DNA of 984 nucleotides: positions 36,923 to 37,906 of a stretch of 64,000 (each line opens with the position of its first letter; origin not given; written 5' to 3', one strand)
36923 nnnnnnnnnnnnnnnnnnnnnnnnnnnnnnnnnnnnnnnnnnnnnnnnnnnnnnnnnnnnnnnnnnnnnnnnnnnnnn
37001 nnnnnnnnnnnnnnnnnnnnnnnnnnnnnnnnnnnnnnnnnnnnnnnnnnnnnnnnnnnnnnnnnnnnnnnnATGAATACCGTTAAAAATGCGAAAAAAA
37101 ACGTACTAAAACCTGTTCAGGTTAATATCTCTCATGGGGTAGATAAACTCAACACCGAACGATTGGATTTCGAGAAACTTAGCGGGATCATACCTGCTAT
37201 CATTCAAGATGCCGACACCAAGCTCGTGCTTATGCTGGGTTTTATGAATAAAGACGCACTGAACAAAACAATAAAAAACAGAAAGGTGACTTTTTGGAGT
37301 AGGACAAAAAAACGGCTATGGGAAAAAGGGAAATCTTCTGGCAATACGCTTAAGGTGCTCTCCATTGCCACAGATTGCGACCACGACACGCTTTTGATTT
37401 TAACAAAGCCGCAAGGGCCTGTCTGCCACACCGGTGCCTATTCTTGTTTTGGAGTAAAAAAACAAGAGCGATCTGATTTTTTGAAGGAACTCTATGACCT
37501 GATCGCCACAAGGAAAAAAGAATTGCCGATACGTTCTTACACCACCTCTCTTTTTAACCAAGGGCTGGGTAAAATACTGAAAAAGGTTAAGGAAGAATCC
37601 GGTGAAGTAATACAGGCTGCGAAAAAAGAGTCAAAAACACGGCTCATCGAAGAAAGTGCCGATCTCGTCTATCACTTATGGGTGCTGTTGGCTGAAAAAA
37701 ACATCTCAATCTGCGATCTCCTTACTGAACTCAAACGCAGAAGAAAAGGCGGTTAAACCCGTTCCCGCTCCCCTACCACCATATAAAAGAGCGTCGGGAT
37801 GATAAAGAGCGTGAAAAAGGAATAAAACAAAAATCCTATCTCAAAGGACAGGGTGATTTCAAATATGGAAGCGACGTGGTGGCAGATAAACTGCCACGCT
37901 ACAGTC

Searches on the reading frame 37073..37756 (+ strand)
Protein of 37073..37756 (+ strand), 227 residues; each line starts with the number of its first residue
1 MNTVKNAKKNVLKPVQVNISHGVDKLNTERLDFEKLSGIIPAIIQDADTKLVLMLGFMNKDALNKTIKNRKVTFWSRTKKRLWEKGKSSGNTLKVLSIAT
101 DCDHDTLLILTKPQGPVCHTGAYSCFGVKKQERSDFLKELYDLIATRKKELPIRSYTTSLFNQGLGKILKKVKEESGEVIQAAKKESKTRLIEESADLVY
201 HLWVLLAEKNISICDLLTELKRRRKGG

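Call 82: search_protein_families(library=pfam, proteins=[window:37073-37756:+], max_evalue=0.001)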
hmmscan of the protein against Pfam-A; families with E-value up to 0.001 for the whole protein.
window:37073-37756:+ (227 aa): 3 families
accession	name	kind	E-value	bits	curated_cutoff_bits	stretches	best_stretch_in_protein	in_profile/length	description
PF01502.23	PRA-CH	-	5.6e-32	109.8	27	1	54-126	1-73/74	Phosphoribosyl-AMP cyclohydrolase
PF01503.22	PRA-PH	-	2.3e-21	76.4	21.3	1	137-223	1-85/86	Phosphoribosyl-ATP pyrophosphohydrolase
PF03819.22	MazG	-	0.00014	22.5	22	1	167-215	5-57/74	MazG nucleotide pyrophosphohydrolase domain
